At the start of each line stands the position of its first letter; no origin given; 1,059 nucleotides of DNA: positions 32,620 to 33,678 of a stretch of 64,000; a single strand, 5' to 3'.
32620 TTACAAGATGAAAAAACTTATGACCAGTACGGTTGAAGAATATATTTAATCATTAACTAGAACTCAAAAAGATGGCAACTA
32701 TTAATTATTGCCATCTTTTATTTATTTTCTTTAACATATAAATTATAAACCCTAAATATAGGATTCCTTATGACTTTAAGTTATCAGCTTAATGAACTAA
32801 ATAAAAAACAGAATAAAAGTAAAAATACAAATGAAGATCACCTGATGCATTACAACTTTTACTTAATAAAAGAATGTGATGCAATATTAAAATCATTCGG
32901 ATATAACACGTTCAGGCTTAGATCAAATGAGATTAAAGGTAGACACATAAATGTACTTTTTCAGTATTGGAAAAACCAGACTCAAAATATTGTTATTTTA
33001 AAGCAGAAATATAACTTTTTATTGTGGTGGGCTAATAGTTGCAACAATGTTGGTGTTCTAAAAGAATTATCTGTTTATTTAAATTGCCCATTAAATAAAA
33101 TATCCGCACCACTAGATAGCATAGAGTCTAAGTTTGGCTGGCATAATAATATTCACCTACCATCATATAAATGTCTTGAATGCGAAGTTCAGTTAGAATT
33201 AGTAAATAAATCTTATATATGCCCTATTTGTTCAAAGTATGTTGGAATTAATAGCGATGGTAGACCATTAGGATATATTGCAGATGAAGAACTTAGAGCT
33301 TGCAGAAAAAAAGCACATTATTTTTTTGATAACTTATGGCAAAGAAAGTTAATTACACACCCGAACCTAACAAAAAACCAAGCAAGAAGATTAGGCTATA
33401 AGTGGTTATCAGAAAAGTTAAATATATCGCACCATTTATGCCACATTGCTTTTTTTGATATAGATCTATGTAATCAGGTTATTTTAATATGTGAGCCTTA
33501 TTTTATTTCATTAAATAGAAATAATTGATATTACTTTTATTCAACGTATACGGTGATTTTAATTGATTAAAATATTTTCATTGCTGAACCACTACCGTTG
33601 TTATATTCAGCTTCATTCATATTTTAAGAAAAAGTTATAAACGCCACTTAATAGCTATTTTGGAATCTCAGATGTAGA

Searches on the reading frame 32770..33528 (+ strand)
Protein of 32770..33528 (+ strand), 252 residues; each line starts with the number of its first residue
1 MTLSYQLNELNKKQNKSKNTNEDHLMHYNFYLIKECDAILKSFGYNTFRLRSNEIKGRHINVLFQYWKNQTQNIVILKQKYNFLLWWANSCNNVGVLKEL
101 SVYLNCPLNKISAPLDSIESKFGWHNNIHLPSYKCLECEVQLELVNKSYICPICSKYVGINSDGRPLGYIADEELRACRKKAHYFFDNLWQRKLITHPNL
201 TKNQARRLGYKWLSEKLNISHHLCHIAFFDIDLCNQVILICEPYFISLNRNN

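Call 50: search_protein_families(library=pfam, proteins=[window:32770-33528:+], max_evalue=0.01)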
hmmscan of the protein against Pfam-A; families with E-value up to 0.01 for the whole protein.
window:32770-33528:+ (252 aa): 1 family
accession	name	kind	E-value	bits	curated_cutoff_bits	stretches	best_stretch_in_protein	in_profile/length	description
PF11672.13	DUF3268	-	5.5e-22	78.8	28.4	1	146-242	28-119/121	zinc-finger-containing domain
